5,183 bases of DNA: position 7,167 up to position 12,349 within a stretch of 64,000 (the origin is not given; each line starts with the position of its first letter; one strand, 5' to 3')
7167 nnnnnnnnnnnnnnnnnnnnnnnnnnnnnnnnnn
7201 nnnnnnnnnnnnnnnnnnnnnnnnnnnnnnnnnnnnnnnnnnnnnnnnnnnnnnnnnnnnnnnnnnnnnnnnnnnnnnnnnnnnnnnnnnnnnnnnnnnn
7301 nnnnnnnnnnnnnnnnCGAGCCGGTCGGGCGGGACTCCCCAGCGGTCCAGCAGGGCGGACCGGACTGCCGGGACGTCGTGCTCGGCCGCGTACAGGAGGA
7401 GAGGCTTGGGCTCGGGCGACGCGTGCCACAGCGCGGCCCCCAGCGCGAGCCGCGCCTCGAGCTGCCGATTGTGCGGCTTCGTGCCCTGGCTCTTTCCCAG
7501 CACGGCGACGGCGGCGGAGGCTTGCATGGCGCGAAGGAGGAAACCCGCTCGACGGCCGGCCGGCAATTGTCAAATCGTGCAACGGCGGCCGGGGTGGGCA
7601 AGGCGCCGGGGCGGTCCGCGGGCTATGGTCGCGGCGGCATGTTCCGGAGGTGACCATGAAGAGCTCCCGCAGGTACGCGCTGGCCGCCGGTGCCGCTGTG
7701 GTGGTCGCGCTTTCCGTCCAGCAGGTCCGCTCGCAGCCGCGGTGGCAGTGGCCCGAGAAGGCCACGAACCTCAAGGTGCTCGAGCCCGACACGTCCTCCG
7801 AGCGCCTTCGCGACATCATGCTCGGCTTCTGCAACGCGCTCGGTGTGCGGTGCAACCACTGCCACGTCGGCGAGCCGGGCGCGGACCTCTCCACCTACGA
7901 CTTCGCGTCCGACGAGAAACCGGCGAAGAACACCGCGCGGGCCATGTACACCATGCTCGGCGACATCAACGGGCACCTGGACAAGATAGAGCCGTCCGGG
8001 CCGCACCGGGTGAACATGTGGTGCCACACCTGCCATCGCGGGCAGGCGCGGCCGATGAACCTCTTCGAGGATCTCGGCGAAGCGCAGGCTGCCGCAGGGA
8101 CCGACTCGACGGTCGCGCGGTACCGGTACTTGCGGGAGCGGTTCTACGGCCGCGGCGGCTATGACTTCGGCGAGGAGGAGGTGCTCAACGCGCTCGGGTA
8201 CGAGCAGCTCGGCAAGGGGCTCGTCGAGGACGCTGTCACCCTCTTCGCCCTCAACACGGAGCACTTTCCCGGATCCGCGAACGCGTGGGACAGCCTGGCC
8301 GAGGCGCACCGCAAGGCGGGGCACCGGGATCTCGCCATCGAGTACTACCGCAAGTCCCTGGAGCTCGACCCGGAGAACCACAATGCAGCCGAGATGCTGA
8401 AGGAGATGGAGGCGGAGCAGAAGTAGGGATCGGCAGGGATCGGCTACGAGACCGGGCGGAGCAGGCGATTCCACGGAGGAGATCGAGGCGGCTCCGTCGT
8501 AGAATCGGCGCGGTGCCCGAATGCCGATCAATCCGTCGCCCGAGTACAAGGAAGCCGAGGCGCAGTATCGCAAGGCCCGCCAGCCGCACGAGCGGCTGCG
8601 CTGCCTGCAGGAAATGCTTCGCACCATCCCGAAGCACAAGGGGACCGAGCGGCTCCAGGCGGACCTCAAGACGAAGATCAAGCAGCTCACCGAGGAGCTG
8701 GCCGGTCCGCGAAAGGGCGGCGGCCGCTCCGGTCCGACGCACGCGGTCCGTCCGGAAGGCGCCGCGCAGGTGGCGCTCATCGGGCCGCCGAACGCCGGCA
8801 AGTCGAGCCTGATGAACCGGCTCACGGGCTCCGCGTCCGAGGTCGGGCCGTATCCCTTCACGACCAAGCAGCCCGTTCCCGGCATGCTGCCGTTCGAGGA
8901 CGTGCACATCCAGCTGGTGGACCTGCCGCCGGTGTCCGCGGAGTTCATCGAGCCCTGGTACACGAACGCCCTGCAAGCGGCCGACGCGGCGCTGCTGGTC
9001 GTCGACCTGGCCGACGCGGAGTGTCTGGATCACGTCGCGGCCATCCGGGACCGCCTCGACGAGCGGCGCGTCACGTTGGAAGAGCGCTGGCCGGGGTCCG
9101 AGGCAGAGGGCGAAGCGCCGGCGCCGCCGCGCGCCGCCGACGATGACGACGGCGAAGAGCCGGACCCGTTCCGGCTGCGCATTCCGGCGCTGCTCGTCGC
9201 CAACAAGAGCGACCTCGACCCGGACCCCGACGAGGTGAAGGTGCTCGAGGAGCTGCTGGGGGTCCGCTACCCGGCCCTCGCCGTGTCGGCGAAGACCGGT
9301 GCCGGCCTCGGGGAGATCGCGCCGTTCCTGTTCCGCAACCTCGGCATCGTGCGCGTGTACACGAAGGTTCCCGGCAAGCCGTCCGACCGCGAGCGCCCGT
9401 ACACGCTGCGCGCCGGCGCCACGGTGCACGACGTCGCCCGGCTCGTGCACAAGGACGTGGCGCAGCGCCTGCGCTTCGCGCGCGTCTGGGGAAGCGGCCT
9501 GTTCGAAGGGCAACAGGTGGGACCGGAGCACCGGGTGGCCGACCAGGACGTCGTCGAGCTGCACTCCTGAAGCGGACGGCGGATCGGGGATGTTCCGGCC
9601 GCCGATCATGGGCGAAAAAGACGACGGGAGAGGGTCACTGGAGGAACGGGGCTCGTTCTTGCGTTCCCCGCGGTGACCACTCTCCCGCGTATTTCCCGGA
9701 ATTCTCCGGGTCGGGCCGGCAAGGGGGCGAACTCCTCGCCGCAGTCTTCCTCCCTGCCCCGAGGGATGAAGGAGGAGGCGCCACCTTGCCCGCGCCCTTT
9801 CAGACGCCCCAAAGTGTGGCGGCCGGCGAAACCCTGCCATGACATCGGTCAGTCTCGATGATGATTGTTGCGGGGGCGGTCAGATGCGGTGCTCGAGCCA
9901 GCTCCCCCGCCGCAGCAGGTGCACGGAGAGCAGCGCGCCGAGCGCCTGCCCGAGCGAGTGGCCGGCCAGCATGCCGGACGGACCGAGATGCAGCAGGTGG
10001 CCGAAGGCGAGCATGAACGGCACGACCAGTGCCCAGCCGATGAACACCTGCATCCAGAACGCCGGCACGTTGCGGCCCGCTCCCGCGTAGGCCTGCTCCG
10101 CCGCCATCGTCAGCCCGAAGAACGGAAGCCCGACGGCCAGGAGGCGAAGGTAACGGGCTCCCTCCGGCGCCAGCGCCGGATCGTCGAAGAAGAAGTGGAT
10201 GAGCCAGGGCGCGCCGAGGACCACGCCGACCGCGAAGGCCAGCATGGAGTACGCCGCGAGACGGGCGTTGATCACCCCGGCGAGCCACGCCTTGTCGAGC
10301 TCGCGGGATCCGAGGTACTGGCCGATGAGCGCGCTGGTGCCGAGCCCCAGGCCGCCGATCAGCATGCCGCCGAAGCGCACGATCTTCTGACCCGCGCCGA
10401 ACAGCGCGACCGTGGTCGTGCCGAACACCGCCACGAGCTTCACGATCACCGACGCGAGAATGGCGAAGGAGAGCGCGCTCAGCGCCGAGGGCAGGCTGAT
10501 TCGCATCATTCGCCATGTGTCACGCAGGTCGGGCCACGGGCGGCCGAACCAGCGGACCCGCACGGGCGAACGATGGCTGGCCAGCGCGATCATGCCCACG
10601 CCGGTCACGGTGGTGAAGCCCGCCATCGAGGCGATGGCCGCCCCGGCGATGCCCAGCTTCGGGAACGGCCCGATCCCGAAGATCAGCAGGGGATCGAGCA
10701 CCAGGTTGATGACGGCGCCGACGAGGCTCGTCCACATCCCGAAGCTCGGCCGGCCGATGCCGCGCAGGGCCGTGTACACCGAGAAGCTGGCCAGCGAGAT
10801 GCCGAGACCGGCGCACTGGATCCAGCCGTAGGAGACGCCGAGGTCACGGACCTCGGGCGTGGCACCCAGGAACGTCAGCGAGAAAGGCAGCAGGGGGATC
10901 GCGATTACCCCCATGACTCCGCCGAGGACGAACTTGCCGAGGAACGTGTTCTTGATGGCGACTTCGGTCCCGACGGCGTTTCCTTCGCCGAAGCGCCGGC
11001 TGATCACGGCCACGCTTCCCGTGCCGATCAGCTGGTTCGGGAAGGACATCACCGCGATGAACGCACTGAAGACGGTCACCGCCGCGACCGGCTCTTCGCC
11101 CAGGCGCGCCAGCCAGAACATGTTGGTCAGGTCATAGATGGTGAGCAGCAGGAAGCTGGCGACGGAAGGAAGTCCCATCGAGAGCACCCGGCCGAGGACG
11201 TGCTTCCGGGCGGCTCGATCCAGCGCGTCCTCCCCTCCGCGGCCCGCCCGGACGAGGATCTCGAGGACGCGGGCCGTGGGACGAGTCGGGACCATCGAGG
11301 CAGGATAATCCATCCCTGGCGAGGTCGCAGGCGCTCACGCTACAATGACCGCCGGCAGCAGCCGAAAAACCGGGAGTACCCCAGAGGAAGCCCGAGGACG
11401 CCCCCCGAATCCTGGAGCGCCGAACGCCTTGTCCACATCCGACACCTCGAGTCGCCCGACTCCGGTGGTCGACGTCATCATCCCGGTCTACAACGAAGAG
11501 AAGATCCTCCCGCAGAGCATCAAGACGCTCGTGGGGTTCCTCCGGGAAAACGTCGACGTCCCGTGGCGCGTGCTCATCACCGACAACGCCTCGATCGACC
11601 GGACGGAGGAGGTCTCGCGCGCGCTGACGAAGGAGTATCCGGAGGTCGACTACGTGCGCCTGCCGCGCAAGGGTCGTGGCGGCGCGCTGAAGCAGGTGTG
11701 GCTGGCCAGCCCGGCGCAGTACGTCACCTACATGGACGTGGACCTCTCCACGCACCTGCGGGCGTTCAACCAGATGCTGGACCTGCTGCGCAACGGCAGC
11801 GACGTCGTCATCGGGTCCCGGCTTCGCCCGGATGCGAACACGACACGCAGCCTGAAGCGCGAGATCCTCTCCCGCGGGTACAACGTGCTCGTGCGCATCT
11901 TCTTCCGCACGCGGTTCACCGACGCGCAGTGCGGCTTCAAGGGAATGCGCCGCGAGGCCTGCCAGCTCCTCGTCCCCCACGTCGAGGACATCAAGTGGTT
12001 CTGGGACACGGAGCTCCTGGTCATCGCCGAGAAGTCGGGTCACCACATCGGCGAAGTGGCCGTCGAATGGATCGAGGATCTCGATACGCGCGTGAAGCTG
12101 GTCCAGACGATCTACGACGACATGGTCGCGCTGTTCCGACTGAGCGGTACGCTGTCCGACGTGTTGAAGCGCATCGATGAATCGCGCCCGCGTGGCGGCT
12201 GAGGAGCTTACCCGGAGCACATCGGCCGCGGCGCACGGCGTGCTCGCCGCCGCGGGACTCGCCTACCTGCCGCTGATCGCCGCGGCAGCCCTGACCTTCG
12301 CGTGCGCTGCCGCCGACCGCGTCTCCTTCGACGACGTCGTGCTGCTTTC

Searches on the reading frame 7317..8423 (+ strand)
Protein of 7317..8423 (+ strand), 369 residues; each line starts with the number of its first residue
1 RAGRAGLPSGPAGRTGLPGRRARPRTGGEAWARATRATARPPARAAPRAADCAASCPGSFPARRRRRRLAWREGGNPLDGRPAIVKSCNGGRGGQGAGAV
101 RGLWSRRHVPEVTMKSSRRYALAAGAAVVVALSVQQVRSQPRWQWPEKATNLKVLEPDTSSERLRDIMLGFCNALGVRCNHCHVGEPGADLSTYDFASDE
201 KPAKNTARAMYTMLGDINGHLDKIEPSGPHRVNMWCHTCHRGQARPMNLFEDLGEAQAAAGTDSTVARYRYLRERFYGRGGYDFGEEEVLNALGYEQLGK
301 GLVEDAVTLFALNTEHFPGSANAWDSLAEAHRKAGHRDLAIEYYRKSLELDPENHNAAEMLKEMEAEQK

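Call 36: search_protein_families(library=pfam, proteins=[window:7317-8423:+], max_evalue=0.0001)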
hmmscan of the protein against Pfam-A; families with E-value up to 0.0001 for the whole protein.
window:7317-8423:+ (369 aa): 6 families
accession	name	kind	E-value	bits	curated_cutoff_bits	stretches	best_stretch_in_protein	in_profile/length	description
PF07719.23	TPR_2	-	8.3e-08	32.2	27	1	321-354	1-34/34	Tetratricopeptide repeat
PF02276.23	CytoC_RC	-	3.7e-07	30.2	22.4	1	178-259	83-152/310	Photosynthetic reaction centre cytochrome C subunit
PF13181.12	TPR_8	-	7.4e-07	29.3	25.7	1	321-354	1-34/34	Tetratricopeptide repeat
PF00515.34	TPR_1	-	6.2e-06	26.2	27.8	1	326-354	6-34/34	Tetratricopeptide repeat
PF13428.12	TPR_14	-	1.1e-05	26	23.5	1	322-361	2-41/44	Tetratricopeptide repeat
PF13176.12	TPR_7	-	5.9e-05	23.3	27.9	0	323-353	1-33/36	Tetratricopeptide repeat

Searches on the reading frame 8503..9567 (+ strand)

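Call 36: search_protein_families(library=pfam, proteins=[window:8503-9567:+], max_evalue=0.0001)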
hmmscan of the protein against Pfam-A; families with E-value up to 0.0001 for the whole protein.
window:8503-9567:+ (355 aa): 4 families
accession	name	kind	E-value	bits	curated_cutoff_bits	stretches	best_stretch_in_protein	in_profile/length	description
PF01926.29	MMR_HSR1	-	5.6e-19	68.8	21.9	1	89-183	1-98/113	50S ribosome-binding GTPase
PF02824.27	TGS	-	7.9e-13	48.7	22.2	1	283-353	1-58/60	TGS domain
PF02421.24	FeoB_N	-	1.6e-11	44.4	27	1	89-144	2-57/156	Ferrous iron transport protein B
PF03193.22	RsgA_GTPase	-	2.8e-05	24.4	30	0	226-278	53-106/174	RsgA GTPase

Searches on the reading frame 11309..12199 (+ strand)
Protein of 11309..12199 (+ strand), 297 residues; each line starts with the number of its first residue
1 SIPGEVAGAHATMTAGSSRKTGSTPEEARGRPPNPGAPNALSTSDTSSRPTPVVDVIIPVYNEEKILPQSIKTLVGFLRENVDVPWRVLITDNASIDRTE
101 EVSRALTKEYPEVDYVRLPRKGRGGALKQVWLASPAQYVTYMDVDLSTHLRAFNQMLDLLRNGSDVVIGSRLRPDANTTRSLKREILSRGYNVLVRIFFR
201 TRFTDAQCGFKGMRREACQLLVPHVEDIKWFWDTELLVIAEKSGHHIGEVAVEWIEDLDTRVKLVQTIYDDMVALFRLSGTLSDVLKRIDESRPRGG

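Call 36: search_protein_families(library=pfam, proteins=[window:11309-12199:+], max_evalue=0.0001)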
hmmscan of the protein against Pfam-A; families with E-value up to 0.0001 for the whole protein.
window:11309-12199:+ (297 aa): 1 family
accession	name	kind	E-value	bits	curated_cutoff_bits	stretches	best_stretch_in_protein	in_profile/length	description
PF00535.33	Glycos_transf_2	-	2.3e-24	86.7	23.3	1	56-218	2-164/168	Glycosyl transferase family 2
